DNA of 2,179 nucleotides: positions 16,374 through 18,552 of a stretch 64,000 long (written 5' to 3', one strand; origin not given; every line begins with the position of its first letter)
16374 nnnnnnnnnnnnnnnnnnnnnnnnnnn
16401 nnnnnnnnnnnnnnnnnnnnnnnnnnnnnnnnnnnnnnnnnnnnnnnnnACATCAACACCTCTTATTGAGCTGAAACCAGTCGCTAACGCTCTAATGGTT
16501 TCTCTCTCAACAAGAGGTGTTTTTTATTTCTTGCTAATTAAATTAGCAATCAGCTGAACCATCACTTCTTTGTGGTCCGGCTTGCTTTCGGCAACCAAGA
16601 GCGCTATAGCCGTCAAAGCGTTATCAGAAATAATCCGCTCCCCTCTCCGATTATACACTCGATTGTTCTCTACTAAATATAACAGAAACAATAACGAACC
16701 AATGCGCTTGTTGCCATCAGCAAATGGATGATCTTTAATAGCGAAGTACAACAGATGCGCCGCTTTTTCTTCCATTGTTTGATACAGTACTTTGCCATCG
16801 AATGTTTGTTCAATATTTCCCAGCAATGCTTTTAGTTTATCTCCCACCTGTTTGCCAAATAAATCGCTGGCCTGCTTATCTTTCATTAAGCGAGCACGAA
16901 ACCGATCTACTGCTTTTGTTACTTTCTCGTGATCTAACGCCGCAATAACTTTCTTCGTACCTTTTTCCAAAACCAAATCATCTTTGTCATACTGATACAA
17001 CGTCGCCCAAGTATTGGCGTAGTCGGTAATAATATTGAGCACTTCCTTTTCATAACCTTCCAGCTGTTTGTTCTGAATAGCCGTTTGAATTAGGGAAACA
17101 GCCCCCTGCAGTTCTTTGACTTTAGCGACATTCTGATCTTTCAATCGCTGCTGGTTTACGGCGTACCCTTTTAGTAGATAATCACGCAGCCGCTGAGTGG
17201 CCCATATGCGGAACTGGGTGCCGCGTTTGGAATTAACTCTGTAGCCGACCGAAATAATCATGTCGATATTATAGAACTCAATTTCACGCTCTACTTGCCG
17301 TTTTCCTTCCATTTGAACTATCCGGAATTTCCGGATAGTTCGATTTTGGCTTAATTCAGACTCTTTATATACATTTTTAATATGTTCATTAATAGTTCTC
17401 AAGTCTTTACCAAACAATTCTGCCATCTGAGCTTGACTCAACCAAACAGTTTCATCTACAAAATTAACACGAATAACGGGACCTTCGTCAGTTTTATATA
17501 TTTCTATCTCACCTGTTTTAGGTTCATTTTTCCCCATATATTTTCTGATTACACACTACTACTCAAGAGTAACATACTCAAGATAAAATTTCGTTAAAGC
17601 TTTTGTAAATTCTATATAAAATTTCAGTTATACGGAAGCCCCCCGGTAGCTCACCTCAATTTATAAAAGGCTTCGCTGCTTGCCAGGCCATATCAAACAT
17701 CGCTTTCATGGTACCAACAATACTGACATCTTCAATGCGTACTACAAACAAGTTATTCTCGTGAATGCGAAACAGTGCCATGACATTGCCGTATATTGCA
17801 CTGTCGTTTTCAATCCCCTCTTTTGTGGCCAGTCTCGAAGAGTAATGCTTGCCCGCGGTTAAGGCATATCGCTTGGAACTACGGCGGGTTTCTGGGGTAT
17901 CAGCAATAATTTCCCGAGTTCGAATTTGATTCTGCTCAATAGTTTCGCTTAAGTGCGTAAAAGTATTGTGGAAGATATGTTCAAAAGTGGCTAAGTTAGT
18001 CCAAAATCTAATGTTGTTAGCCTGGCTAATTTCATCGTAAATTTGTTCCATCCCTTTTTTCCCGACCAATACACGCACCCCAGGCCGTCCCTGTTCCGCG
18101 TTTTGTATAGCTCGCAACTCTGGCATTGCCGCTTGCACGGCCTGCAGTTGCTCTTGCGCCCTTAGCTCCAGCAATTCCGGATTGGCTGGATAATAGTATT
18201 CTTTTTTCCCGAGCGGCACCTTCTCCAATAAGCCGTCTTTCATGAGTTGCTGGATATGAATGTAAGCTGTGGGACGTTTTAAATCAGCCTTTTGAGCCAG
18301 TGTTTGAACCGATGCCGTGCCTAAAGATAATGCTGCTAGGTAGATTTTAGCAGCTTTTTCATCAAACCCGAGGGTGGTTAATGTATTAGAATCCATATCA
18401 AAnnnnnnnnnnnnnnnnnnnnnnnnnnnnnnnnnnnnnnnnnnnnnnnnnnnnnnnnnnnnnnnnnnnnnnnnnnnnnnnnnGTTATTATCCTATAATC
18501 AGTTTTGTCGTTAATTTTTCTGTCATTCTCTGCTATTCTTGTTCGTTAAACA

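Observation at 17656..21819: Tandemly duplicated TrmB-regulator / orphan PBP1 binding-protein modules sharing a palindromic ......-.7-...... motif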

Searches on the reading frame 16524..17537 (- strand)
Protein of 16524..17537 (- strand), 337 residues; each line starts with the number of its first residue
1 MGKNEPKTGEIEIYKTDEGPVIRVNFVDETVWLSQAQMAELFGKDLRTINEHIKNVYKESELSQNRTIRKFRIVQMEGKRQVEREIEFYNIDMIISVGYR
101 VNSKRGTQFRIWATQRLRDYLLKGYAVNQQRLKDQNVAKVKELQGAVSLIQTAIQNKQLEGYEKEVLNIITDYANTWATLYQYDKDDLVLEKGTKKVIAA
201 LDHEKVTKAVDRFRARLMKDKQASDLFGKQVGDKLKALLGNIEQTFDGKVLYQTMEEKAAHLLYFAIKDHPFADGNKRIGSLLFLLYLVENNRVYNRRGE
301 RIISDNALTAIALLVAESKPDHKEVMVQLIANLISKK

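Call 3: search_protein_families(library=pfam, proteins=[window:16524-17537:-], max_evalue=0.01)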
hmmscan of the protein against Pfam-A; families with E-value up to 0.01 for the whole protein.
window:16524-17537:- (337 aa): 3 families
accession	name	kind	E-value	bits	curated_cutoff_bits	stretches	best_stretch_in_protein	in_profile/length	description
PF13310.11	Virulence_RhuM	-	2.2e-28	99.7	33.7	1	67-138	2-73/252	Virulence protein RhuM family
PF02661.23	Fic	-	2.3e-11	44.8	24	1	216-288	13-93/93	Fic/DOC family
PF13730.12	HTH_36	-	0.0025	18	25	0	31-55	24-48/55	Helix-turn-helix domain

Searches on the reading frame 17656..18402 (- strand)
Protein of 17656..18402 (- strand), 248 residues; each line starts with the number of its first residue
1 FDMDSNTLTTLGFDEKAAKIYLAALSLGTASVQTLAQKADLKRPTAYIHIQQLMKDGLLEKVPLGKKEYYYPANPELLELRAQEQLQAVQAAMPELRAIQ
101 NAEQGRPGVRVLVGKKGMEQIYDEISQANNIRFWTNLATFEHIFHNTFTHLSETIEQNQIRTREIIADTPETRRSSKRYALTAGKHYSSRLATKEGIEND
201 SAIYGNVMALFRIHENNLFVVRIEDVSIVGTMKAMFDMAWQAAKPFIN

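Call 3: search_protein_families(library=pfam, proteins=[window:17656-18402:-], max_evalue=0.01)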
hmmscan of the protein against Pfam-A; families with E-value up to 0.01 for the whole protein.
window:17656-18402:- (248 aa): 6 families
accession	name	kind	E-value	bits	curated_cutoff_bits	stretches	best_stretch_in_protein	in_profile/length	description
PF01978.25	TrmB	-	2e-10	40.8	25.6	1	8-76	1-68/68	Sugar-specific transcriptional regulator TrmB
PF24033.1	DUF7342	-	4.9e-05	23.8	31.6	1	30-97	18-83/150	Family of unknown function (DUF7342)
PF12840.13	HTH_20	-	0.00018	21.9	27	1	22-62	10-51/51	Helix-turn-helix domain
PF09339.16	HTH_IclR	-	0.0016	18.6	22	1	30-63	19-52/52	IclR helix-turn-helix domain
PF21248.3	SoFic-like_C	-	0.004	17.8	27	0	32-71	33-72/76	Protein adenylyltransferase SoFic-like, C-terminal domain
PF24217.1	DUF7436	-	0.004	17.5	34.2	0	216-245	123-152/153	Family of unknown function (DUF7436)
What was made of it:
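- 17656..18396 (-): TrmB1: TrmB-like winged-helix regulator, 246 aa. Pfam PF01978, E 2e-10 (call 3).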

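Call 26: find_homologous_proteins(query=window:17656-18396:-, max_evalue=0.00001)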
Query window:17656-18396:- (246 aa): 87 proteins with E <= 0.00001 among 833 candidates.
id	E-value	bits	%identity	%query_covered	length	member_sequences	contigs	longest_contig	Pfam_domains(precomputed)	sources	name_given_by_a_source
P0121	6.3e-157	538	100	100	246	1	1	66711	PF01978.26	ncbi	-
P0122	1.1e-135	468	85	100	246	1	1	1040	PF01978.26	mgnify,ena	mgnify:CR=1 FL=1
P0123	1.0e-111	390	71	100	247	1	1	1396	PF01978.26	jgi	-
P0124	1.8e-106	373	67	100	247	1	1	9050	PF12840.14,PF01978.26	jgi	jgi:sugar-specific transcriptional regulator TrmB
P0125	8.2e-105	367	67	100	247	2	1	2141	PF12840.14,PF01978.26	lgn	-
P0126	5.8e-100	352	65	100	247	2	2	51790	PF12840.14,PF01978.26,PF09339.17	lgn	-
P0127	1.4e-99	350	63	100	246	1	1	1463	PF01978.26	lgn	-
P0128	3.0e-95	336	62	100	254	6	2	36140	PF01978.26,PF09339.17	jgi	-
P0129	2.2e-94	333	62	100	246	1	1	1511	PF01978.26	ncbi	-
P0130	2.4e-94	333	61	100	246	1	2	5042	PF01978.26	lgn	-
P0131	7.3e-94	332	62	100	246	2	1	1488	PF01978.26,PF09339.17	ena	-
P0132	1.6e-93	330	62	100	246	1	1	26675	PF01978.26,PF09339.17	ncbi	-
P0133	1.9e-92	327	60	100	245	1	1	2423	PF01047.29,PF01978.26,PF09339.17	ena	-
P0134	2.1e-92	327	60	100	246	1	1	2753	PF01978.26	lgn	-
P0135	7.2e-92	325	60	100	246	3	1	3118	PF01047.29,PF12840.14,PF01978.26,PF09339.17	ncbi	-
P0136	2.8e-91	323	59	100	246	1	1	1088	PF01978.26,PF09339.17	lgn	-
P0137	3.1e-91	323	59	100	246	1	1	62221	PF01978.26,PF09339.17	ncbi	-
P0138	6.1e-90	319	59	100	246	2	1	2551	PF01978.26,PF09339.17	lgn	-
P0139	2.1e-89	317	60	98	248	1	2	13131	PF01978.26,PF21248.4,PF09339.17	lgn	-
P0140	1.4e-88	314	58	100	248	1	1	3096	PF01978.26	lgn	-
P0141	2.6e-88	313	58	100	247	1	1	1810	PF01047.29,PF12840.14,PF01978.26,PF01022.27,PF24033.2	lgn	-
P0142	3.5e-88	313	59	100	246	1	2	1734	PF01978.26,PF09339.17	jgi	jgi:sugar-specific transcriptional regulator TrmB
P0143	5.2e-88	312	59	97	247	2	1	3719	PF01978.26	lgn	-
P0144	1.2e-87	311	58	100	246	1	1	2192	PF13412.13,PF01978.26,PF09339.17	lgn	-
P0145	1.4e-87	311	58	98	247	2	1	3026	PF01978.26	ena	-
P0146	8.3e-87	309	57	100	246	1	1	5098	PF01978.26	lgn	-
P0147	1.9e-85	304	58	99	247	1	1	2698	PF01978.26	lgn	-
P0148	4.2e-85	303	57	100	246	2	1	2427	PF01978.26,PF09339.17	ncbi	-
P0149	1.8e-84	301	55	100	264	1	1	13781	PF01978.26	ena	-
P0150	3.1e-84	300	59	97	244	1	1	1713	PF01978.26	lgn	-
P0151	4.1e-84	300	56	100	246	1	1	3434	PF13412.13,PF01978.26,PF09339.17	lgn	-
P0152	1.5e-83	298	57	99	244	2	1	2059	PF01978.26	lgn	-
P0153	1.7e-83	298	56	100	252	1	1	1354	PF01978.26,PF09339.17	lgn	-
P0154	3.7e-83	297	55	96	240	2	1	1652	PF01978.26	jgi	-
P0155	4.5e-83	296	56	99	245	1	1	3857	PF01978.26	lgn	-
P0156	4.8e-82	293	56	100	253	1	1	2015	PF01978.26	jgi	jgi:sugar-specific transcriptional regulator TrmB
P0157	3.4e-80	287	56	100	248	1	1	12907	PF01978.26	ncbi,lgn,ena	-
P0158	4.5e-80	287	54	100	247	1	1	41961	PF01978.26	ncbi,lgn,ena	-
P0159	8.3e-80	286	52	100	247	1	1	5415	PF13412.13,PF13730.13,PF01978.26,PF01022.27,PF09339.17,PF14493.13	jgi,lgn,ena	-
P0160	5.7e-79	283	53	100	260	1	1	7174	PF01978.26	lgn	-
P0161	1.3e-78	282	52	100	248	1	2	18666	PF01978.26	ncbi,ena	-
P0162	4.1e-78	280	55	100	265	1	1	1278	PF13730.13,PF01978.26,PF09339.17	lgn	-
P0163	4.9e-78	280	53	100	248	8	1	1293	PF01978.26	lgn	-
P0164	7.7e-78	279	55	100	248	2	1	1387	PF01978.26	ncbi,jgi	jgi:sugar-specific transcriptional regulator TrmB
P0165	1.8e-77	278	54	99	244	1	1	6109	PF01978.26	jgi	jgi:sugar-specific transcriptional regulator TrmB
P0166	2.2e-77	278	52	100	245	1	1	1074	PF13412.13,PF01978.26,PF14493.13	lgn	-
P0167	6.7e-77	276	51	99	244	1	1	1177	PF12840.14,PF01978.26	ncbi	-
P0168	7.5e-77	276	51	100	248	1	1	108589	PF12840.14,PF01978.26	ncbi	-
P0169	3.2e-76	274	52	100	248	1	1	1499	PF01978.26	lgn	-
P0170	8.4e-76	273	52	98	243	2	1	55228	PF01978.26,PF24033.2,PF09339.17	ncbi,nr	ncbi:MAG: helix-turn-helix domain-containing protein [bacterium]|nr:helix-turn-helix domain-containi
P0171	8.5e-75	269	52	97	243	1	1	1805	PF01978.26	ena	-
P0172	1.6e-74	268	53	100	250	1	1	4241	PF01978.26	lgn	-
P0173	7.4e-74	266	50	100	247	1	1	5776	PF01978.26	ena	-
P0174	3.2e-73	264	50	98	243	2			PF01978.26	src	-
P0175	3.5e-73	264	51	100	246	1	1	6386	PF01978.26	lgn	-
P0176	1.2e-72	262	50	98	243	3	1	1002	PF01978.26,PF24033.2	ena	-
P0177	1.7e-72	262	51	100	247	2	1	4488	PF01978.26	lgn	-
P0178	1.8e-72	262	50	98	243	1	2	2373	PF01978.26,PF24033.2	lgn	-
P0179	4.2e-72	260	51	98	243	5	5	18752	PF01978.26,PF09339.17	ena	-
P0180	1.8e-70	255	48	99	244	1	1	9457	PF13730.13,PF01978.26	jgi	jgi:sugar-specific transcriptional regulator TrmB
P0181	1.3e-69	252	48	98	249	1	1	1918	PF01978.26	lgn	-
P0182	1.7e-69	252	49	99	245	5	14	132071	PF01978.26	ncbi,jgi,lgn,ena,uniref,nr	ncbi:hypothetical protein A3C20_00440 [Candidatus Kaiserbacteria bacterium RIFCSPHIGHO2_02_FULL_55_2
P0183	1.9e-69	252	48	98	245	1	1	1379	PF01978.26,PF03965.23,PF09339.17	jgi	jgi:sugar-specific transcriptional regulator TrmB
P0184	2.9e-69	251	51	97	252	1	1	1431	PF13412.13,PF13730.13,PF01978.26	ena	-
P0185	7.8e-69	250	49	99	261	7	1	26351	PF01978.26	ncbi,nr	ncbi:MAG: hypothetical protein A3E05_01215 [Candidatus Jacksonbacteria bacterium RIFCSPHIGHO2_12_FUL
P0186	9.1e-69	250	49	98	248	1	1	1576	PF01978.26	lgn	-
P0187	2.3e-68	248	49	98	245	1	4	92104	PF01978.26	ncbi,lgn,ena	ncbi:MAG: helix-turn-helix domain-containing protein [Patescibacteria group bacterium]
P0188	1.2e-67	246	48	97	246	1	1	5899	PF01978.26,PF21248.4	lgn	-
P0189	1.4e-67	246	47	98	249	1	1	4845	PF01978.26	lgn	-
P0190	5.2e-67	244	46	98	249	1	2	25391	PF01978.26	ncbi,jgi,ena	-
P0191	5.7e-67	244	45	98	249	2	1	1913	PF01978.26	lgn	-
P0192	2.9e-66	241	48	99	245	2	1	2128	PF01978.26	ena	-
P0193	5.4e-66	240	48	99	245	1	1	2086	PF01978.26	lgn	-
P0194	1.7e-65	239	48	92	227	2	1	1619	PF01978.26,PF21248.4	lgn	-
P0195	3.2e-65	238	46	99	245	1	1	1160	PF01978.26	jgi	jgi:sugar-specific transcriptional regulator TrmB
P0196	8.6e-65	237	48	98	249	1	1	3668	PF01978.26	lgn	-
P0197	1.8e-63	232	47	97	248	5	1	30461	PF01978.26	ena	-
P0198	1.7e-54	203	42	99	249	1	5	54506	PF01978.26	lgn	-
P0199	3.6e-53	199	40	99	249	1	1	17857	PF01978.26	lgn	-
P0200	1.3e-52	197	43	92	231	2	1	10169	PF01978.26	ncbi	-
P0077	1.1e-31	128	34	97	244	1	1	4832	PF01978.26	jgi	jgi:sugar-specific transcriptional regulator TrmB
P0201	1.0e-28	119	35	99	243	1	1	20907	PF01978.26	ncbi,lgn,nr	ncbi:MAG: helix-turn-helix domain-containing protein [Candidatus Pacebacteria bacterium]|nr:helix-tu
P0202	2.0e-28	118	32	97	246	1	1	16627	PF01978.26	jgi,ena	-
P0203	1.8e-27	115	33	95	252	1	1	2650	PF01978.26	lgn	-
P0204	3.7e-26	110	35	95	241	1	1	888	PF01978.26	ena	-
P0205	2.6e-24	104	33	98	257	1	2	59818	PF01978.26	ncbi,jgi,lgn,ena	-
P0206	2.8e-20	91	29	96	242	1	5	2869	PF01978.26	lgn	-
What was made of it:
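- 17656..18396 (-): Orthologues of 40-85% identity occur in Patescibacteria (call 26).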

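Call 27: find_encoding_contigs(protein=P0126, flank=3500, max_places=2)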
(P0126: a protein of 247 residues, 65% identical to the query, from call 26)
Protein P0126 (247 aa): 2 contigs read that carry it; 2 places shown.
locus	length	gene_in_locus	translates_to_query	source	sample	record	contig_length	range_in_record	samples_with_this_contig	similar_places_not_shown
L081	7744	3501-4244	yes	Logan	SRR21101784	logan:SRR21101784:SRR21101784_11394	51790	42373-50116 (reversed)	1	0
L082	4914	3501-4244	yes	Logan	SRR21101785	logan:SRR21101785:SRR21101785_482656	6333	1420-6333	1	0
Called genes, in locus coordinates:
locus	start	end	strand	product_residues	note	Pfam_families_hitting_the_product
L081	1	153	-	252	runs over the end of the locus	PF01978:TrmB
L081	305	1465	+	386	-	PF13433:Peripla_BP_5, PF13458:Peripla_BP_6, PF01094:ANF_receptor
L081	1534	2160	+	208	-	-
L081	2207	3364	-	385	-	PF13433:Peripla_BP_5 (weak), PF13458:Peripla_BP_6, PF01094:ANF_receptor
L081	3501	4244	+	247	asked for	PF01978:TrmB, PF09339:HTH_IclR (faint), PF12840:HTH_20 (weak)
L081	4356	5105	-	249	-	PF01978:TrmB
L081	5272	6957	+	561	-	PF04055:Radical_SAM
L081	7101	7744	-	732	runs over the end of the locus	PF00270:DEAD (faint), PF04851:ResIII, PF17757:UvrB_inter, PF27431:UvrB_3rd, PF00271:Helicase_C, PF12344:UvrB, PF02151:UVR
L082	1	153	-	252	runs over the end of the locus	PF01978:TrmB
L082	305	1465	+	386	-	PF13433:Peripla_BP_5, PF13458:Peripla_BP_6, PF01094:ANF_receptor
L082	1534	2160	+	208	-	-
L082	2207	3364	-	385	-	PF13433:Peripla_BP_5 (weak), PF13458:Peripla_BP_6, PF01094:ANF_receptor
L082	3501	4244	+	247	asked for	PF01978:TrmB, PF09339:HTH_IclR (faint), PF12840:HTH_20 (weak)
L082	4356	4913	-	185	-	?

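Call 28: find_encoding_contigs(protein=P0137, flank=3500, max_places=2)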
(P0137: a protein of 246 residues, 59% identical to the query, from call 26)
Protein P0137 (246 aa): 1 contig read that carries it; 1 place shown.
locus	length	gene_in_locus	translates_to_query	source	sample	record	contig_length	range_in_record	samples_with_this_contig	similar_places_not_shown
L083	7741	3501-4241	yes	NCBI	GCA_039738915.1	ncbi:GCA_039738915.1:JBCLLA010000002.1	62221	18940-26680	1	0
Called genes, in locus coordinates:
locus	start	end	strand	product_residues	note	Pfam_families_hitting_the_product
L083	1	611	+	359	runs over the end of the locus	PF13439:Glyco_transf_4 (weak), PF20706:GT4-conflict, PF00534:Glycos_transf_1, PF13692:Glyco_trans_1_4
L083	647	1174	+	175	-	PF04011:LemA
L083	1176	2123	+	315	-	PF11335:DUF3137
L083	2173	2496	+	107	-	-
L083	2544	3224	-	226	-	-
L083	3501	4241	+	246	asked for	PF01978:TrmB, PF09339:HTH_IclR (weak)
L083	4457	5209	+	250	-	PF01996:F420_ligase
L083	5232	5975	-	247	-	PF01978:TrmB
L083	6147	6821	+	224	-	-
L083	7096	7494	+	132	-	-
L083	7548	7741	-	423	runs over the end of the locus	PF00817:IMS, PF11799:IMS_C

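Call 29: find_encoding_contigs(protein=P0128, flank=3500, max_places=2)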
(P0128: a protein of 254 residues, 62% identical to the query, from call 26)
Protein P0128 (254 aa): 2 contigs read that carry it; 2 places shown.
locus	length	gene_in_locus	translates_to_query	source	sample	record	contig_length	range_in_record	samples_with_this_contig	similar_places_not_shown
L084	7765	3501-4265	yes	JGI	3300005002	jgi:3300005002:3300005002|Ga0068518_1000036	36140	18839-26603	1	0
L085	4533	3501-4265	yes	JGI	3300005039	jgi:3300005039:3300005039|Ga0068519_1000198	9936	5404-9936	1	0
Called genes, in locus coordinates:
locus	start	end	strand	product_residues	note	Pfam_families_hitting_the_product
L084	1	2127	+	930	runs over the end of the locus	PF02739:5_3_exonuc_N, PF01367:5_3_exonuc, PF01612:DNA_pol_A_exo1, PF22619:DNA_polI_exo1, PF00476:DNA_pol_A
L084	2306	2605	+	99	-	-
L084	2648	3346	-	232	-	-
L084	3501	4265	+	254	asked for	PF01978:TrmB, PF09339:HTH_IclR (weak)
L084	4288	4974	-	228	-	-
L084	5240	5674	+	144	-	PF06414:Zeta_toxin (weak), PF08433:KTI12 (faint), PF13671:AAA_33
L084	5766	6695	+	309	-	PF00355:Rieske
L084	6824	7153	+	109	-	-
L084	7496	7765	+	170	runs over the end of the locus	-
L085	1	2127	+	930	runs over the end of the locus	PF02739:5_3_exonuc_N, PF01367:5_3_exonuc, PF01612:DNA_pol_A_exo1, PF22619:DNA_polI_exo1, PF00476:DNA_pol_A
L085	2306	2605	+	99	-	-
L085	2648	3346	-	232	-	-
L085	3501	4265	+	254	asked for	PF01978:TrmB, PF09339:HTH_IclR (weak)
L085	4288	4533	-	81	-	?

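Call 58: search_protein_families(library=pfam, proteins=[L081:1534-2160:+], max_evalue=0.00001)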
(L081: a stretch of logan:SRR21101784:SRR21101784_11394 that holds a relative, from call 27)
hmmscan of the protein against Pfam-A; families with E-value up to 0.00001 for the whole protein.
L081:1534-2160:+ (208 aa): 0 families

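Call 68: find_encoding_contigs(protein=P0132, flank=2500, max_places=1)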
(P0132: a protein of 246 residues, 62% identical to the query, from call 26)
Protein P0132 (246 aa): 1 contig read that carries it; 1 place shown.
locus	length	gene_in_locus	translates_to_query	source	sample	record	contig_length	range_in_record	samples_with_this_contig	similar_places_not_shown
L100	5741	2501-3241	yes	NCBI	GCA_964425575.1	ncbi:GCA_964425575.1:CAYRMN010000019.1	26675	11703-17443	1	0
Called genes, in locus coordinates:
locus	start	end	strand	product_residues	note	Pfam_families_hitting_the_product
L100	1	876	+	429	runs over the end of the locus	-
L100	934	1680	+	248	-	PF01145:Band_7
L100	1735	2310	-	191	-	-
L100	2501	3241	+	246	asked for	PF01978:TrmB, PF09339:HTH_IclR (weak)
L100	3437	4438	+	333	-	PF00710:Asparaginase, PF17763:Asparaginase_C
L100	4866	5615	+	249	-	PF07826:IMP_cyclohyd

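Call 69: find_encoding_contigs(protein=P0158, flank=2500, max_places=1)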
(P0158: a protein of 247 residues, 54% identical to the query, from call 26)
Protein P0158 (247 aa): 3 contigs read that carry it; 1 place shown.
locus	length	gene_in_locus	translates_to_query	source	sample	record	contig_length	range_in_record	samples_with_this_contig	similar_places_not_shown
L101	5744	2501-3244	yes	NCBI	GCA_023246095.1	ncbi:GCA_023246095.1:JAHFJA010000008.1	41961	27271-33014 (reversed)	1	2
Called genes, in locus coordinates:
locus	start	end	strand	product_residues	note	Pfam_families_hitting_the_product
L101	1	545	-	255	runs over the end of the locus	PF00528:BPD_transp_1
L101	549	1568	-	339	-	PF13379:NMT1_2, PF09084:NMT1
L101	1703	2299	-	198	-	-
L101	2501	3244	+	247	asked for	PF01978:TrmB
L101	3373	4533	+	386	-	-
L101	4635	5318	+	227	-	PF02585:PIG-L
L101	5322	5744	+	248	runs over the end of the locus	PF13641:Glyco_tranf_2_3 (weak), PF00535:Glycos_transf_2, PF10111:Glyco_tranf_2_2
